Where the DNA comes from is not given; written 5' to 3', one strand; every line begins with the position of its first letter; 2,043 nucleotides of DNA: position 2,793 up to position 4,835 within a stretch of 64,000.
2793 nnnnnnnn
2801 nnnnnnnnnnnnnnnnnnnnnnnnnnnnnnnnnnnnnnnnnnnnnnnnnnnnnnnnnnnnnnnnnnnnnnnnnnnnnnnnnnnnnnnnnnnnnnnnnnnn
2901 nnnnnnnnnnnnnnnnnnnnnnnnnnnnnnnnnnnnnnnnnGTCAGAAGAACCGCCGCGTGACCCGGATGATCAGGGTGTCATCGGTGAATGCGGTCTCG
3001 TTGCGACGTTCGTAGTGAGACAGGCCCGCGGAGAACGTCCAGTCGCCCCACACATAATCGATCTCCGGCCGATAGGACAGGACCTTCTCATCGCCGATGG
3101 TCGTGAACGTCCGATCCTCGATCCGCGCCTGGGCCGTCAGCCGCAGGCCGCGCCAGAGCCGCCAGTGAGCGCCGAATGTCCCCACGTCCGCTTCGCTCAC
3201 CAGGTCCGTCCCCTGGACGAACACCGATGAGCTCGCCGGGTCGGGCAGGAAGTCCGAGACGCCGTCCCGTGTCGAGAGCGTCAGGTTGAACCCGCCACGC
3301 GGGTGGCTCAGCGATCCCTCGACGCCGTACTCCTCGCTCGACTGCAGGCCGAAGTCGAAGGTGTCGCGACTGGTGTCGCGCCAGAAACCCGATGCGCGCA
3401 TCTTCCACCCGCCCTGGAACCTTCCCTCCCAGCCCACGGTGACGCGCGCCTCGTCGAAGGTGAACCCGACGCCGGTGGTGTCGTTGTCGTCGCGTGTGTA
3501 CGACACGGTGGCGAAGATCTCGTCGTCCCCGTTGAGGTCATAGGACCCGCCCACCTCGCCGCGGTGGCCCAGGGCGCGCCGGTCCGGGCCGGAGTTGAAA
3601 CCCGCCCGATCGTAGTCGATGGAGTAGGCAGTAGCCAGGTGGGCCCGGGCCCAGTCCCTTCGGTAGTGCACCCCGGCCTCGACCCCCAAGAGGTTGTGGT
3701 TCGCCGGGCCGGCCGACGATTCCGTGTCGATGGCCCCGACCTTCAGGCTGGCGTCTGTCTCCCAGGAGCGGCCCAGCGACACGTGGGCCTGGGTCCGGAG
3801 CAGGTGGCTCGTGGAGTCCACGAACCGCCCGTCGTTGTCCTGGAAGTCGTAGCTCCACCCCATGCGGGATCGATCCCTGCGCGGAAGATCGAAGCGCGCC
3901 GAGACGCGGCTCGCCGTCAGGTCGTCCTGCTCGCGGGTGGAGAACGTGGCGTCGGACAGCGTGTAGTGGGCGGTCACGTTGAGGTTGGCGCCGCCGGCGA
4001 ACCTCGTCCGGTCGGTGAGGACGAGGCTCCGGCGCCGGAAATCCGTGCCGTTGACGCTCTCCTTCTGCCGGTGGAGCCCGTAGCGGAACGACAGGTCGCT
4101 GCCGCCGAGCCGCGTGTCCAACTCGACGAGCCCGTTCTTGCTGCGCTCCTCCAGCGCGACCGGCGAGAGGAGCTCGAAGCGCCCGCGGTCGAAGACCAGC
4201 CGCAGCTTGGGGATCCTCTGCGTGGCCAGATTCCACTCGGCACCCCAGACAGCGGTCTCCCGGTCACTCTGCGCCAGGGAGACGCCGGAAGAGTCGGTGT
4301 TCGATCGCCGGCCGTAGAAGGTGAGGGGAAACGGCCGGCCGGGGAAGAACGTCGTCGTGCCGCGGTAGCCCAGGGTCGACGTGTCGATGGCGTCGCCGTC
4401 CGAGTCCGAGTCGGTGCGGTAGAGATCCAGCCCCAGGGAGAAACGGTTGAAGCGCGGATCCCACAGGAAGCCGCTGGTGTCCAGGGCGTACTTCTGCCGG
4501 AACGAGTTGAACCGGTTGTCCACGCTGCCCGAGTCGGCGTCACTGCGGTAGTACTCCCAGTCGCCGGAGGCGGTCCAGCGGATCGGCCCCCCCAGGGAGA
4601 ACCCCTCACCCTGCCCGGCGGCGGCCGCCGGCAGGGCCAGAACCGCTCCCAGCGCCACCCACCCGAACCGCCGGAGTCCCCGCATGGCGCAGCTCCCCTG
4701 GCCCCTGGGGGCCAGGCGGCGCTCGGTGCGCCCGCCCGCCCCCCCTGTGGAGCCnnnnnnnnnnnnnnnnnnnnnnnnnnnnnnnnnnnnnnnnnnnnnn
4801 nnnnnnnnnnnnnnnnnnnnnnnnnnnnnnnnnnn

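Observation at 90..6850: Five-gene NHL / cytochrome / outer-membrane-barrel operon: candidate non-canonical porin-cytochrome electron conduit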

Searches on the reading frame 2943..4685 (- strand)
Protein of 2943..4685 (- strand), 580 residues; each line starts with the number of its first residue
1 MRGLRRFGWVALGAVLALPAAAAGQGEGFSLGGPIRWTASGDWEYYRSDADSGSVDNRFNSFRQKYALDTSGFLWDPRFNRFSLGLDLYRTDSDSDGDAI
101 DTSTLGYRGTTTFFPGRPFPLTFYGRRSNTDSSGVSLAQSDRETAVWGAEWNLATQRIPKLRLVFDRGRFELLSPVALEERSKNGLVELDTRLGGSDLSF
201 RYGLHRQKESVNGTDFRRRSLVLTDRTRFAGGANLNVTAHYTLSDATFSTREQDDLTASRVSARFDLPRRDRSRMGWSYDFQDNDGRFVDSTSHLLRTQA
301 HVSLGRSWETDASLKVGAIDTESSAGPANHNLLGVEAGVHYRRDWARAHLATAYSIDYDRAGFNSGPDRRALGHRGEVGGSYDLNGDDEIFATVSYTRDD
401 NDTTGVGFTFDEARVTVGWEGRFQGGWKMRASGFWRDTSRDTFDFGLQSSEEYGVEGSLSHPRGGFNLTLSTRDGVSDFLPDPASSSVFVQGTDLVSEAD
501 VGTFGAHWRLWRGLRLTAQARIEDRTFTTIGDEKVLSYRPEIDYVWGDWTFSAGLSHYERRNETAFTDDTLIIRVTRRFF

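Call 3: search_protein_families(library=pfam, proteins=[window:2943-4685:-], max_evalue=0.1)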
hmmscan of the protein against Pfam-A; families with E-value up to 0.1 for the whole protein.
window:2943-4685:- (580 aa): 1 family
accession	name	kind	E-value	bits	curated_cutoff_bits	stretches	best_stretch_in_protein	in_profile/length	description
PF13505.12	OMP_b-brl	-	0.0061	17.2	28.7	1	312-432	24-149/175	Outer membrane protein beta-barrel domain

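Call 4: search_protein_families(library=ncbifam, proteins=[window:2943-4685:-], max_evalue=0.1)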
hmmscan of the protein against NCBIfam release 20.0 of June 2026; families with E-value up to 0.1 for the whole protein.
window:2943-4685:- (580 aa): 1 family
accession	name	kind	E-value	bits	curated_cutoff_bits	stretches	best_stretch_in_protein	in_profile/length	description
NF041027.1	GSU2204_Se_pt_1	equivalog_domain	0.0013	17.6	350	0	378-444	281-345/580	GSU2204 family CXXCH-containing (seleno)protein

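Call 17: find_homologous_proteins(query=window:2943-4685:-, max_evalue=0.001)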
Query window:2943-4685:- (580 aa): 13 proteins with E <= 0.001 among 8000 candidates.
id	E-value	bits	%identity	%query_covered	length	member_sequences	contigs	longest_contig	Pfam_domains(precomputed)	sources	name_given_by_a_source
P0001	0.0e+0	1315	100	100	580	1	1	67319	-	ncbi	ncbi:MAG: hypothetical protein ACE5IK_00350 [Acidobacteriota bacterium]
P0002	0.0e+0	1023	78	99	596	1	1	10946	-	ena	-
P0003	1.1e-210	720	54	98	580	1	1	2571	-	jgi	-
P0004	3.8e-203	695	55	100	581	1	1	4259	-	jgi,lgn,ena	-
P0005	1.4e-188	647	52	98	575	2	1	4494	-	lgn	-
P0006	2.5e-167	577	48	98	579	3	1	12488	-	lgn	-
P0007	1.4e-158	548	46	98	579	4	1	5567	-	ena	-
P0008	5.2e-158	546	46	98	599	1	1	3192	-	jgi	jgi:hypothetical protein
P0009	2.7e-153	530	47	95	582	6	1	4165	-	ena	-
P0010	9.5e-141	489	41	99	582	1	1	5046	PF13505.13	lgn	-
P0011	6.4e-126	440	39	94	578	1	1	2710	-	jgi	-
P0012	1.0e-124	436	39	94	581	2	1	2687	PF13505.13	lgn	-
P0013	1.7e-114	402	38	94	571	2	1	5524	-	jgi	jgi:hypothetical protein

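Call 49: predict_structure(alignment_id=A2)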
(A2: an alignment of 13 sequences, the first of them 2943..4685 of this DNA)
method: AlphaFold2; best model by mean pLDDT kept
length: 580 residues; sequences in the alignment: 13
mean_pLDDT: 81.8   pTM: 0.66
mean pLDDT of the five models: 81.8, 78.3, 74.8, 74.0, 72.9
residues with pLDDT >= 90: 250; 70-90: 233; 50-70: 36; < 50: 61
segments of 3 or more residues with pLDDT < 50: 1-8, 11-32, 130-141, 174-177, 479-493
pLDDT, mean of each block of 10 residues (from residue 1): 47 44 32 74 91 82 88 77 85 77 78 81 75 35 71 84 86 56 90 89 86 82 92 91 87 87 87 87 86 94 89 94 83 95 92 95 81 95 88 95 72 96 88 94 76 95 94 70 36 65 94 92 85 92 93 95 87 91
secondary structure, 60 per line:
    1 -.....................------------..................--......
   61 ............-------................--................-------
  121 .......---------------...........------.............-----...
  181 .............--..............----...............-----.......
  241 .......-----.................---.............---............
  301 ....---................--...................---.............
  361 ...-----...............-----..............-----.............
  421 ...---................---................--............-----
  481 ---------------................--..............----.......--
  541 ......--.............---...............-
elements in order: H2-22 E35-52 E55-72 E80-95 E98-113 E121-127 E143-153 E160-172 E178-193 E196-209 E214-228 E234-247 E253-269 E273-285 E289-304 E308-323 E326-344 E348-363 E369-383 E389-402 E408-423 E427-442 E446-461 E464-475 E496-511 E514-527 E532-538 E541-546 E549-561 E565-579

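Call 57: find_encoding_contigs(protein=P0001, flank=10000, max_places=2)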
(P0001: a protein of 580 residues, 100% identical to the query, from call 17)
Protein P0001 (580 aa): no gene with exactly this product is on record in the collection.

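Call 58: find_encoding_contigs(protein=P0002, flank=10000, max_places=2)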
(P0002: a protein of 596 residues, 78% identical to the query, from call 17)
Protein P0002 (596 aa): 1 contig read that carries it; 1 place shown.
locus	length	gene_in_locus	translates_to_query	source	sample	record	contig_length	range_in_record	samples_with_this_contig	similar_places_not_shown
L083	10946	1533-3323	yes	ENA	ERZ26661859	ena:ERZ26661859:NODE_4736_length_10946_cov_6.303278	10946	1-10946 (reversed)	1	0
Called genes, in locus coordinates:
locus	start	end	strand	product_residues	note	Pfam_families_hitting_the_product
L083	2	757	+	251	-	?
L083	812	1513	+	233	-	PF14522:Cytochrome_C7 (faint), PF09699:Paired_CXXCH_1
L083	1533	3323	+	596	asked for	-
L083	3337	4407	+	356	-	PF01731:Arylesterase (faint), PF24684:Vgb_lyase (weak), PF25021:TEN_NHL (faint), PF08450:SGL (weak), PF02393:US22 (faint), PF01436:NHL (weak), PF17170:DUF5128 (weak), PF01436:NHL (weak), +1 more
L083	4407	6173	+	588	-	PF14537:Cytochrom_c3_2 (faint), PF14522:Cytochrome_C7 (faint), PF09699:Paired_CXXCH_1 (weak)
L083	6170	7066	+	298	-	PF14522:Cytochrome_C7 (faint), PF09699:Paired_CXXCH_1 (weak), PF14537:Cytochrom_c3_2 (weak), PF09699:Paired_CXXCH_1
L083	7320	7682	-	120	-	PF00745:GlutR_dimer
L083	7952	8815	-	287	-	PF00793:DAHP_synth_1, PF03102:NeuB (weak)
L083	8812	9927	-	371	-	PF13458:Peripla_BP_6, PF01094:ANF_receptor (weak)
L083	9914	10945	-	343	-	?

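Call 78: search_protein_representatives(alignment_id=A2)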
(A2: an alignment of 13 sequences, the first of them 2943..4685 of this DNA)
Query: 13 sequences, 580 profile positions. Proteins with E-value up to 0.001 (for the whole library): 321; up to 1e-10: 111; up to 1e-30: 16. The best 150 are listed.
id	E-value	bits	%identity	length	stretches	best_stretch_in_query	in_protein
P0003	1.0e-270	915.6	-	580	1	1-580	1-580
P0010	2.5e-255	864.7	-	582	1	1-580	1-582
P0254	3.3e-239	811.5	-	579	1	7-580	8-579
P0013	2.4e-234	795.5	-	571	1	10-580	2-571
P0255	4.4e-213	725.3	-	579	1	9-580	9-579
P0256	1.2e-210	717.2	-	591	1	5-580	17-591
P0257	3.0e-197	673.0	-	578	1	11-579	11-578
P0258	6.9e-164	562.8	-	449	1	133-580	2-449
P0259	7.5e-153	526.4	-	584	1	7-580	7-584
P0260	2.1e-130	452.3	-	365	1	218-580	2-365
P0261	3.0e-92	326.3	-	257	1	7-256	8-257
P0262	2.0e-88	313.7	-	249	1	333-580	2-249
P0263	2.8e-70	253.8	-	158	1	424-580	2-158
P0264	9.7e-54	199.2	-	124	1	458-580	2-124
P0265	8.8e-51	189.4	-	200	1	20-159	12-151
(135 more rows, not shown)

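Call 87: fold_search(model_id=the predicted structure, library=pdb)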
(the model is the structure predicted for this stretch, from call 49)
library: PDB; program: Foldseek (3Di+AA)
matches with E <= 10: 805; with E <= 0.001: 327
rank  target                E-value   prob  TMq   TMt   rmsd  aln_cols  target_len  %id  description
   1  5fp2_A                2.4e-09  1.00  0.36  0.41  10.5       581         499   11  Crystal structure of the siderophore receptor PirA from Pseudomonas aeruginosa (released 2015-12-09)
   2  9fz5_A                6.9e-09  1.00  0.40  0.33  17.1       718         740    8  Cryo-EM structure of LptDE-YedD complex from Escherichia Coli (released 2025-04-09)
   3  8p98_A                7.3e-09  1.00  0.36  0.34  18.3       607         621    9  BtuB3G3 bound to cyanocobalamin with ordered EL8 (released 2023-08-16)
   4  8p97_A                1.1e-08  1.00  0.34  0.32  17.8       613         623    9  BtuB3G3 bound to cyanocobalamin with disordered EL8 (released 2023-08-16)
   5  5nec_B                1.3e-08  1.00  0.32  0.29  21.4       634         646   12  Crystal structure of the siderophore receptor PiuD from Pseudomonas aeruginosa (released 2018-02-07)
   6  9fy9_D                2.2e-08  1.00  0.31  0.28  17.2       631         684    9  Cryo-EM structure of the type 1 chaperone-usher pilus FimD-tip complex (FimDHGFC) - Conformer 1 (released 2025-06-04)
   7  5fp2_B                2.8e-08  1.00  0.34  0.36  11.2       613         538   10  Crystal structure of the siderophore receptor PirA from Pseudomonas aeruginosa (released 2015-12-09)
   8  5nec_A                5.7e-08  1.00  0.30  0.28  21.2       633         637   12  Crystal structure of the siderophore receptor PiuD from Pseudomonas aeruginosa (released 2018-02-07)
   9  9nn6_A                7.5e-08  1.00  0.38  0.35  14.4       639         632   11  E. coli Cir in Complex with the RBD of Microcin V (released 2025-09-24)
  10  9i98_A                1.1e-07  1.00  0.40  0.41  10.2       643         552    8  Cryo-EM structure of Shigella flexneri LptDE bound by a Bicyclic peptide molecule (Compound 13) (released 2025-10-15)
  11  3rfz_B                1.3e-07  1.00  0.33  0.26  18.4       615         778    9  Crystal structure of the FimD usher bound to its cognate FimC:FimH substrate (released 2011-06-01)
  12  8bmx_C                1.3e-07  1.00  0.30  0.28  20.2       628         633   11  Bacteroides thetaiotaomicron B12 TonB dependent transporter in complex with a surface lipoprotein (released 2023-09-20)
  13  6r2q_B                1.3e-07  1.00  0.47  0.43  13.9       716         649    9  Structure of the Mtr complex (released 2020-04-22)
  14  2vqi_A                1.5e-07  1.00  0.24  0.28  16.3       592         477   10  Structure of the P pilus usher (PapC) translocation pore (released 2008-05-27)
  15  1nqg                  2.2e-07  1.00  0.38  0.39  12.8       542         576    9  OUTER MEMBRANE COBALAMIN TRANSPORTER (BTUB) FROM E. COLI, WITH BOUND CALCIUM (released 2003-04-29)
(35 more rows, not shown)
